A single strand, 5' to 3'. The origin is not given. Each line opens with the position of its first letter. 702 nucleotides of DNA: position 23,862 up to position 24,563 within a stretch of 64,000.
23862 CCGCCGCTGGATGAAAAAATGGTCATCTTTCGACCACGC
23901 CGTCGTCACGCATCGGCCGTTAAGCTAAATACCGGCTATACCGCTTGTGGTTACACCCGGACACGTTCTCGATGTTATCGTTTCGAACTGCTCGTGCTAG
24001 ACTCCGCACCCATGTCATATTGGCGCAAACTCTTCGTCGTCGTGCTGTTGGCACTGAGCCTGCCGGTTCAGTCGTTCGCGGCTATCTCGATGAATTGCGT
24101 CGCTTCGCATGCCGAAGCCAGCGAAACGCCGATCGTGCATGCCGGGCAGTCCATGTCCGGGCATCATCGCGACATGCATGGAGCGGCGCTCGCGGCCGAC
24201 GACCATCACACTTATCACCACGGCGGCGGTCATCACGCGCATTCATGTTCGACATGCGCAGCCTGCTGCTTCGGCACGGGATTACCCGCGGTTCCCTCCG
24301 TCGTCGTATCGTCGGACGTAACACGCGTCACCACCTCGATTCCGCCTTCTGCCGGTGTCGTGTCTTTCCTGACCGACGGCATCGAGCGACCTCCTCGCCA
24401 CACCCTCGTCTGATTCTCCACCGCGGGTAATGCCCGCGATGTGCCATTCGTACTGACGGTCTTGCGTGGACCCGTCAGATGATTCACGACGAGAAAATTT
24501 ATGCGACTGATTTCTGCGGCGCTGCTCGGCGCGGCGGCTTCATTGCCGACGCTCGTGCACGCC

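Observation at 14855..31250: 87-bp near-perfect direct repeats bracket the 16.3-kb ars + cop block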

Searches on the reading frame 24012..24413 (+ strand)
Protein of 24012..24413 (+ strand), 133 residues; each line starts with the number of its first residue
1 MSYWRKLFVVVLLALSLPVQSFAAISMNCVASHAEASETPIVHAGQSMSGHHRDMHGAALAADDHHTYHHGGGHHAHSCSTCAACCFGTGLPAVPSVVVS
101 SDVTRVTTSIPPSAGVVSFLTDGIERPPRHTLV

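Call 26: search_protein_families(library=pfam, proteins=[window:24012-24413:+], max_evalue=0.1)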
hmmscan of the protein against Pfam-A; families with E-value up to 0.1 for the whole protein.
window:24012-24413:+ (133 aa): 2 families
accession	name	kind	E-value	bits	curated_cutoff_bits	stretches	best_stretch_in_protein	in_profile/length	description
PF11162.13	DUF2946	-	0.00038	21.6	23.7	1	12-121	5-103/117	Protein of unknown function (DUF2946)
PF19650.4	DUF6153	-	0.0078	17.4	27.7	1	31-128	10-106/116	Family of unknown function (DUF6153)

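Call 27: search_protein_families(library=ncbifam, proteins=[window:24012-24413:+], max_evalue=0.1)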
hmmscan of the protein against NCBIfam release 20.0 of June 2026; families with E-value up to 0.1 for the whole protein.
window:24012-24413:+ (133 aa): 1 family
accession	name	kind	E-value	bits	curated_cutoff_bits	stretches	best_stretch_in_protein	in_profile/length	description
NF033807.0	CopL_fam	subfamily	3.1e-06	27.8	40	1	6-128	4-127/129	CopL family metal-binding regulatory protein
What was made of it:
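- On CopL family (NCBIfam NF033807), for the ORF whose 3' end is repeated: The paralogue at 24012-24413 scores 27.8 bits against a cut-off of 40 (call 27).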
